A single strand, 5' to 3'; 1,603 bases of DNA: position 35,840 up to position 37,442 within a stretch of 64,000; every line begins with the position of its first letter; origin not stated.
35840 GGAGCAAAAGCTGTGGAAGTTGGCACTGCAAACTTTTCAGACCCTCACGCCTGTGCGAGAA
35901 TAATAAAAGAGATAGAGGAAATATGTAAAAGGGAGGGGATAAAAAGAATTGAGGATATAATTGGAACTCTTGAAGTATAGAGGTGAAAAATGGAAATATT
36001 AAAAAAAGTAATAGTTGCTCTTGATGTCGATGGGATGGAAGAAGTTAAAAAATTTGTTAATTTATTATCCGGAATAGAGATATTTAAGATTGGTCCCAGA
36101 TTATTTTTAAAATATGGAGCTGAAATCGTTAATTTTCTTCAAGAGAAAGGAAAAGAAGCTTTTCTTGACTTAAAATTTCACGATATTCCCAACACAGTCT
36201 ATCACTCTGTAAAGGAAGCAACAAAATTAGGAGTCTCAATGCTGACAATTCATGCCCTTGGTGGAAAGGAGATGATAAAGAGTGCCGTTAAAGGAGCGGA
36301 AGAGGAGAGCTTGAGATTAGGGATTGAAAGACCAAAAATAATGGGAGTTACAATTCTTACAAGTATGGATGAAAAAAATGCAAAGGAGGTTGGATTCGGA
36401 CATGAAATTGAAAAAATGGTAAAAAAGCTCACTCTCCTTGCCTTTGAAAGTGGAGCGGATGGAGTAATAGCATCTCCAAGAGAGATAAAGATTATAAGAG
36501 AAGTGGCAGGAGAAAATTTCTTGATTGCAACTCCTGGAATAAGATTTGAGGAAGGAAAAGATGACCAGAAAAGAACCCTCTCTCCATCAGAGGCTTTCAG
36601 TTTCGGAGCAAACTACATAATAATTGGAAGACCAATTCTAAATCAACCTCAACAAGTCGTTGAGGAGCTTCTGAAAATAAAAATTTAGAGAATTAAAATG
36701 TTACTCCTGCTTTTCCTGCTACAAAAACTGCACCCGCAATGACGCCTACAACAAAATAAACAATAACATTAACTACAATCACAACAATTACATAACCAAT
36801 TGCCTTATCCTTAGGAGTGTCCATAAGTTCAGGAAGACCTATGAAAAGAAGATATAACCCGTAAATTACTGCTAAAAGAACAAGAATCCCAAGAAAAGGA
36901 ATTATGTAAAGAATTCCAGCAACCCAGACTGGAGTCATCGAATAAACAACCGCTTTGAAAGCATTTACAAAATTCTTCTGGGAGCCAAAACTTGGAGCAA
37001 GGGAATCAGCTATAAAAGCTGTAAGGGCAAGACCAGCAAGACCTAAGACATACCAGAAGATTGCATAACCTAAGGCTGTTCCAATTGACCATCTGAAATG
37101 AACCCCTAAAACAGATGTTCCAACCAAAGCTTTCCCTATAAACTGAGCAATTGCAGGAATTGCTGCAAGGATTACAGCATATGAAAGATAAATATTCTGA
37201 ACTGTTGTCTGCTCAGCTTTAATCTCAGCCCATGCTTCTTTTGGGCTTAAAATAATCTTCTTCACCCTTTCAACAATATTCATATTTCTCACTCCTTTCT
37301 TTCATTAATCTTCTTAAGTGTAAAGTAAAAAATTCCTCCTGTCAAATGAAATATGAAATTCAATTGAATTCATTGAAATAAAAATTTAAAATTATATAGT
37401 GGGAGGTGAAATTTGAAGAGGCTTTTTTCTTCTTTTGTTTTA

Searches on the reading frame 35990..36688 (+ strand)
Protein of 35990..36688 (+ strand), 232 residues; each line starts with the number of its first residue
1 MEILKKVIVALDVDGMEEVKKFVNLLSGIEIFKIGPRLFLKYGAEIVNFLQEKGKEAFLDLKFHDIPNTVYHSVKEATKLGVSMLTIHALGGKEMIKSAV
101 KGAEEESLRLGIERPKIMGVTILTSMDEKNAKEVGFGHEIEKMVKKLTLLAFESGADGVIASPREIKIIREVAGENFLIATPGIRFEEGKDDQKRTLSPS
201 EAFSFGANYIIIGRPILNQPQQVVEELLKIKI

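Call 55: search_protein_families(library=pfam, proteins=[window:35990-36688:+], max_evalue=0.00001)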
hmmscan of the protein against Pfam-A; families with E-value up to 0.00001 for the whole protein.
window:35990-36688:+ (232 aa): 1 family
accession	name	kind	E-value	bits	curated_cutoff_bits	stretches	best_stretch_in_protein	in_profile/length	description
PF00215.30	OMPdecase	-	6.8e-48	163.9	27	1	6-223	2-215/221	Orotidine 5'-phosphate decarboxylase / HUMPS family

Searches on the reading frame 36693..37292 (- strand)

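Call 55: search_protein_families(library=pfam, proteins=[window:36693-37292:-], max_evalue=0.00001)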
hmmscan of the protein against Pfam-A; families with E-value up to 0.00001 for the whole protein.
window:36693-37292:- (199 aa): 1 family
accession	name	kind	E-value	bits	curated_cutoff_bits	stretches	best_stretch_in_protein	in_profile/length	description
PF04893.22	Yip1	-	9.1e-25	87.9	28.6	1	12-182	2-172/173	Yip1 domain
